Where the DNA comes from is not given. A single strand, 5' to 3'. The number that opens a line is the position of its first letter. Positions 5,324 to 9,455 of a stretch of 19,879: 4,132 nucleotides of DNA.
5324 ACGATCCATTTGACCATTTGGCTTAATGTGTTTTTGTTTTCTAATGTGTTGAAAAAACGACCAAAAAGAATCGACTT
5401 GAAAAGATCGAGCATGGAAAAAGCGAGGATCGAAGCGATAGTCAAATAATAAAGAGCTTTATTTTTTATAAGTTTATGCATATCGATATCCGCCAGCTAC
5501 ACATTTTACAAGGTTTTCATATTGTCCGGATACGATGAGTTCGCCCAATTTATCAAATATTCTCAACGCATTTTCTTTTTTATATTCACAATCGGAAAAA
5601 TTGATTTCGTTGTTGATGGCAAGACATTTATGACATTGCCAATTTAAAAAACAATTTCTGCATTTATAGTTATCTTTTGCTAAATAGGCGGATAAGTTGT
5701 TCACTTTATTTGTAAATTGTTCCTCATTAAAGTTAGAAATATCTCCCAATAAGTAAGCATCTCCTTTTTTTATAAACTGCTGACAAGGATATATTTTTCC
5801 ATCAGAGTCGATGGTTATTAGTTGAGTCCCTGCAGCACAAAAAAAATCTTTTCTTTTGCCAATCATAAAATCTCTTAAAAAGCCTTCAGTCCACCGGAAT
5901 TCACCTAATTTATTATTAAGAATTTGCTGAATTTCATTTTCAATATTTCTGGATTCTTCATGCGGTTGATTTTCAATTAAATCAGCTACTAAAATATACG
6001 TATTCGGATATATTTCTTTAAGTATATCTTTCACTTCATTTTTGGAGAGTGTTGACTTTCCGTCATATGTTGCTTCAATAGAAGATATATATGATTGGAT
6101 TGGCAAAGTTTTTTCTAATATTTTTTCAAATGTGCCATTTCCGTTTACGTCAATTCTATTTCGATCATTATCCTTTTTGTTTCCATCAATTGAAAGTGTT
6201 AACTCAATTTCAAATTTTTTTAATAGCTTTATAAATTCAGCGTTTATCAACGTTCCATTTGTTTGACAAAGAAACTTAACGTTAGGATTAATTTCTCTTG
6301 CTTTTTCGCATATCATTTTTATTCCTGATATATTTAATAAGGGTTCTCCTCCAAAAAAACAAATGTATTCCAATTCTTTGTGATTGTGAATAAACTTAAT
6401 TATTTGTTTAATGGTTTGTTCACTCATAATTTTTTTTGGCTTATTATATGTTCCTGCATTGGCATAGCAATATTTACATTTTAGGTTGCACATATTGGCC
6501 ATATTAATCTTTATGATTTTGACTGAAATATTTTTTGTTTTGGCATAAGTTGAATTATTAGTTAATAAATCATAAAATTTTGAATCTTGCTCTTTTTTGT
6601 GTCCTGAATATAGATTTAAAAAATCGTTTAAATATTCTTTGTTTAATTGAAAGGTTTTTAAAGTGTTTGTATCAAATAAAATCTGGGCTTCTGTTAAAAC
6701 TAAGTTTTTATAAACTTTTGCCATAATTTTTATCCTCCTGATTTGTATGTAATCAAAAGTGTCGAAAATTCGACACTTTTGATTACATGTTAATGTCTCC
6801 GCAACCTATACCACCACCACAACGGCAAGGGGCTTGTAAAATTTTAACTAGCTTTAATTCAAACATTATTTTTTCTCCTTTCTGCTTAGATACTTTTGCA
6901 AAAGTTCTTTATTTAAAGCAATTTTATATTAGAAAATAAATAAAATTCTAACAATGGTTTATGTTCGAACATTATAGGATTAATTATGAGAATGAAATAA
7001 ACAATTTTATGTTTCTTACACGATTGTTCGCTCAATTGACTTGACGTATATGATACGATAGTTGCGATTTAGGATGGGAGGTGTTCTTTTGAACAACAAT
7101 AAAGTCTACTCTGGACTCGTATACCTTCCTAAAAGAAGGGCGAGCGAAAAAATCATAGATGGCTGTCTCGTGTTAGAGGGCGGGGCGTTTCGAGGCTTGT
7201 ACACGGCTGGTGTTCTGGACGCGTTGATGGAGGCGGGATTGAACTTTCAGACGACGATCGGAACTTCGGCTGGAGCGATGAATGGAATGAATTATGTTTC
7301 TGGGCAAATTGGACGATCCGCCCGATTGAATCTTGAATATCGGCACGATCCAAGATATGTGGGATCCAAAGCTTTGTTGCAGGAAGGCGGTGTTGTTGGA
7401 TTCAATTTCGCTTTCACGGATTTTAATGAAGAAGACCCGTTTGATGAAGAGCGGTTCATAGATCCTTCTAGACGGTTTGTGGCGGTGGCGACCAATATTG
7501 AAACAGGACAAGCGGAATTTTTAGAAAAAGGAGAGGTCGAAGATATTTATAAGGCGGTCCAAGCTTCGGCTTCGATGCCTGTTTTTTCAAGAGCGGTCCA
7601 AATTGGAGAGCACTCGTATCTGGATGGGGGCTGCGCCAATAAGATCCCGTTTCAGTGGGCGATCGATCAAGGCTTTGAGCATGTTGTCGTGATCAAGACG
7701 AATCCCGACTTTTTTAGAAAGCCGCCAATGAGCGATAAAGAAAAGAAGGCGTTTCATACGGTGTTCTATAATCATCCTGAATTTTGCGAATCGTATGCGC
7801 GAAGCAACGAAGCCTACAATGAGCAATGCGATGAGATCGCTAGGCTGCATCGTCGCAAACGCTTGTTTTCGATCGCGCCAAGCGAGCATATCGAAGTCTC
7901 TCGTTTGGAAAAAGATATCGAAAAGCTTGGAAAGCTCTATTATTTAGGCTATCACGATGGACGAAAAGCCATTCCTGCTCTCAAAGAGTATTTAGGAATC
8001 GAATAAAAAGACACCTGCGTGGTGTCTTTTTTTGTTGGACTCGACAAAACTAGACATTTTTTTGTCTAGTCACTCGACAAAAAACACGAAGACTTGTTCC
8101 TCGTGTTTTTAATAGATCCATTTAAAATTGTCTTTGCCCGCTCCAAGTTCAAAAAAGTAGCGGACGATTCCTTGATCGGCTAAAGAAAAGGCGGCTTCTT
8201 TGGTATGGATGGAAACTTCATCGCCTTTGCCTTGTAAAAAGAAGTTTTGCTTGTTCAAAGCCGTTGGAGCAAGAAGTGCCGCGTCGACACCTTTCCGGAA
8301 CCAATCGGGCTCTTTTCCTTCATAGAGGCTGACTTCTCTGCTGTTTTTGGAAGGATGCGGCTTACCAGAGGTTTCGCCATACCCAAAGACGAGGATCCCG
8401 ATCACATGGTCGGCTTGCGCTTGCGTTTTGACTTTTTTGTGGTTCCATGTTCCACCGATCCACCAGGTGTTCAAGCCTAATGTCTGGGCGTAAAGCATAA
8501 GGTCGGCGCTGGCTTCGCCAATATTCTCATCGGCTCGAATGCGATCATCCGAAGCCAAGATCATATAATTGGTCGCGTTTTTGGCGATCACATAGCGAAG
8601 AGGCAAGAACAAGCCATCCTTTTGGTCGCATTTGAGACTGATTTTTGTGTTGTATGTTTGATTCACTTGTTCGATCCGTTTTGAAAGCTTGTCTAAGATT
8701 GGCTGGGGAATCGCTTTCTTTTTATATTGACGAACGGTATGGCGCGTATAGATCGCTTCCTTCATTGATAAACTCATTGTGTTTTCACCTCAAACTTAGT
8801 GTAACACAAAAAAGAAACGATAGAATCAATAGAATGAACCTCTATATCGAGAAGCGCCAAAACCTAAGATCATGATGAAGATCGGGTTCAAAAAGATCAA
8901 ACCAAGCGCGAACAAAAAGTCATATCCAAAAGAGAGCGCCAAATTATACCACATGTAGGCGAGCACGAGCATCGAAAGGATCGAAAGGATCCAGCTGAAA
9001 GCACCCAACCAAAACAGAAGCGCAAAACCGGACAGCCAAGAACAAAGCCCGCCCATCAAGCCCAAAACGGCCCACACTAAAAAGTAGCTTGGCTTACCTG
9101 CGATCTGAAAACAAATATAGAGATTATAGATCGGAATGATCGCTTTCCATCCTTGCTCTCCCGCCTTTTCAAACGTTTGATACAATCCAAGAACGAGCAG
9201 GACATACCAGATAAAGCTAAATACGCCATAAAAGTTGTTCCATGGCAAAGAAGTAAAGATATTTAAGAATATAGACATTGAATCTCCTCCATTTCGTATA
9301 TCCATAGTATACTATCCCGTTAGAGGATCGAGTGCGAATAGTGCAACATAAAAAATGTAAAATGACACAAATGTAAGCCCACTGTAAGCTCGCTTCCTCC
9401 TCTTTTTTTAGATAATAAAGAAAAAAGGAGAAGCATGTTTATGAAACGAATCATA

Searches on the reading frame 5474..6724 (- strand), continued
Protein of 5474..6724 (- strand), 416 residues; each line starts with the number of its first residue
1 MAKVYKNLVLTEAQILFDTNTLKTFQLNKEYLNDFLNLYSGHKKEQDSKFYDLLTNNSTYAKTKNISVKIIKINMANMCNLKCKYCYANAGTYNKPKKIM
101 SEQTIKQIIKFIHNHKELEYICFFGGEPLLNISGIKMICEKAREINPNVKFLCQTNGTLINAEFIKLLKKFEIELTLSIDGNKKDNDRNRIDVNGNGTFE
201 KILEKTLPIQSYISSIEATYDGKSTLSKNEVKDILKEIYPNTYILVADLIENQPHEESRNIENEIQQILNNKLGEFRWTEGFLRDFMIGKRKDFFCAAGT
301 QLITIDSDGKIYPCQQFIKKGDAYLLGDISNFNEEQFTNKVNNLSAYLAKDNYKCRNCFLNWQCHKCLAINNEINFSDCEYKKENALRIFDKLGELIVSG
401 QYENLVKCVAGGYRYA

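Call 70: fold_search(model_id=the predicted structure, library=pdb)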
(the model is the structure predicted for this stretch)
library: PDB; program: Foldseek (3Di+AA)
matches with E <= 10: 1687; with E <= 0.001: 100
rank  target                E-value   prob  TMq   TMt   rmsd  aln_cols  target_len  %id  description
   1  5wgg_A                3.2e-18  1.00  0.62  0.59   7.1       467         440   22  Structural Insights into Thioether Bond Formation in the Biosynthesis of Sactipeptides (released 2017-07-26)
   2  5why_A                5.7e-18  1.00  0.59  0.59   9.5       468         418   20  Structural Insights into Thioether Bond Formation in the Biosynthesis of Sactipeptides (released 2017-07-26)
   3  5why_B                2.2e-17  1.00  0.59  0.59   9.2       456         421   21  Structural Insights into Thioether Bond Formation in the Biosynthesis of Sactipeptides (released 2017-07-26)
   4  4k37_A                2.6e-15  1.00  0.59  0.67   5.7       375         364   22  Native anSMEcpe with bound AdoMet (released 2013-05-08)
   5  4k37_B                2.6e-15  1.00  0.59  0.66   5.7       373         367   22  Native anSMEcpe with bound AdoMet (released 2013-05-08)
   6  4k36_A                3.0e-15  1.00  0.60  0.65   5.9       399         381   21  His6 tagged anSMEcpe with bound AdoMet (released 2013-05-08)
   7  4k36_B                3.2e-15  1.00  0.58  0.65   5.6       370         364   22  His6 tagged anSMEcpe with bound AdoMet (released 2013-05-08)
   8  4k38_B                5.8e-15  1.00  0.58  0.66   5.7       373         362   21  Native anSMEcpe with bound AdoMet and Kp18Cys peptide (released 2013-05-08)
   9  4k39_A                9.5e-15  1.00  0.58  0.65   5.8       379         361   22  Native anSMEcpe with bound AdoMet and Cp18Cys peptide (released 2013-05-08)
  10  9gm3_C                1.1e-14  1.00  0.61  0.67   5.3       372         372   19  Crystal structure of the complex formed between the radical SAM protein ChlB and the leader region of its precursor su (released 2025-06-25)
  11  4k38_A                1.5e-14  1.00  0.58  0.64   5.9       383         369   22  Native anSMEcpe with bound AdoMet and Kp18Cys peptide (released 2013-05-08)
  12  4k39_B                1.5e-14  1.00  0.58  0.66   5.8       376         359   22  Native anSMEcpe with bound AdoMet and Cp18Cys peptide (released 2013-05-08)
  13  9gm3_A                3.3e-14  1.00  0.61  0.67   5.5       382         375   20  Crystal structure of the complex formed between the radical SAM protein ChlB and the leader region of its precursor su (released 2025-06-25)
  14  9gmc_A                1.1e-13  1.00  0.60  0.66   5.6       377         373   19  Crystal structure of the complex formed between the radical SAM protein ChlB and the R3A mutant of ChlA (released 2025-06-25)
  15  9gmc_C                1.2e-13  1.00  0.60  0.66   5.5       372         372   19  Crystal structure of the complex formed between the radical SAM protein ChlB and the R3A mutant of ChlA (released 2025-06-25)
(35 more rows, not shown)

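Call 74: find_encoding_contigs(protein=P0188, flank=2500, max_places=2)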
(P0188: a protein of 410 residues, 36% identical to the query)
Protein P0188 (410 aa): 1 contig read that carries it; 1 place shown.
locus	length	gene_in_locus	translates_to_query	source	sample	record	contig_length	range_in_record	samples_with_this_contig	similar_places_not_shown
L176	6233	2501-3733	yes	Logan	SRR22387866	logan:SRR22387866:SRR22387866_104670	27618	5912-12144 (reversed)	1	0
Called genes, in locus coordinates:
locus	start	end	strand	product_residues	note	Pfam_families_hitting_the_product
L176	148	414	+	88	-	-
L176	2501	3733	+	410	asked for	PF04055:Radical_SAM, PF13353:Fer4_12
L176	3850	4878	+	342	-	PF00155:Aminotran_1_2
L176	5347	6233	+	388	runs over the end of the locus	PF01527:HTH_Tnp_1 (faint), PF01710:HTH_Tnp_IS630 (faint), PF13276:HTH_21, PF00665:rve (weak)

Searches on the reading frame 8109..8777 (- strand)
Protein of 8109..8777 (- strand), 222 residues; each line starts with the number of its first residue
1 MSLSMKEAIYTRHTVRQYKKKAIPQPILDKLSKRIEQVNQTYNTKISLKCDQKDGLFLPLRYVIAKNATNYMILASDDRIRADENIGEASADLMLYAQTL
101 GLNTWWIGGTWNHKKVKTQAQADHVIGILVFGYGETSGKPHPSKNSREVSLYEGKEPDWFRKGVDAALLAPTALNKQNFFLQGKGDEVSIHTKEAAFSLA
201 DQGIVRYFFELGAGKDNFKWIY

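Call 4: search_protein_families(library=pfam, proteins=[window:8109-8777:-])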
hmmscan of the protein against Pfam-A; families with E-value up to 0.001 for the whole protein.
window:8109-8777:- (222 aa): 2 families
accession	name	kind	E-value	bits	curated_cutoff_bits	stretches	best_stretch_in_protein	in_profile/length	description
PF14512.11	TM1586_NiRdase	-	1.9e-50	171.9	27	1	5-213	2-215/215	Putative TM nitroreductase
PF00881.29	Nitroreductase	-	9.2e-08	32.9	23.5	0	75-133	108-167/167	Nitroreductase family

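Call 5: search_protein_families(library=ncbifam, proteins=[window:8109-8777:-], max_evalue=0.01)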
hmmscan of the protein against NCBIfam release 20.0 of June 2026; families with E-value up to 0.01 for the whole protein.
window:8109-8777:- (222 aa): 0 families

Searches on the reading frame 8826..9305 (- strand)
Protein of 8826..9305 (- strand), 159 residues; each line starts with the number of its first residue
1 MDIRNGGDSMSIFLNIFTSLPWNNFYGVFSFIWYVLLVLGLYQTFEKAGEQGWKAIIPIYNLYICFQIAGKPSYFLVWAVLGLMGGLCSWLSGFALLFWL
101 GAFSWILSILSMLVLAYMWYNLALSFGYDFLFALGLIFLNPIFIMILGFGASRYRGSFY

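Call 4: search_protein_families(library=pfam, proteins=[window:8826-9305:-])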
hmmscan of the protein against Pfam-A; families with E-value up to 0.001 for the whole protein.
window:8826-9305:- (159 aa): 1 family
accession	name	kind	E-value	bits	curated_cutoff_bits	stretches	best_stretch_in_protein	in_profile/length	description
PF18936.5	DUF5684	-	2.4e-14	54.1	27.4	1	53-156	1-80/81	Family of unknown function (DUF5684)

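Call 5: search_protein_families(library=ncbifam, proteins=[window:8826-9305:-], max_evalue=0.01)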
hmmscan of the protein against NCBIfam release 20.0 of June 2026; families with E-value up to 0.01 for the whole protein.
window:8826-9305:- (159 aa): 0 families
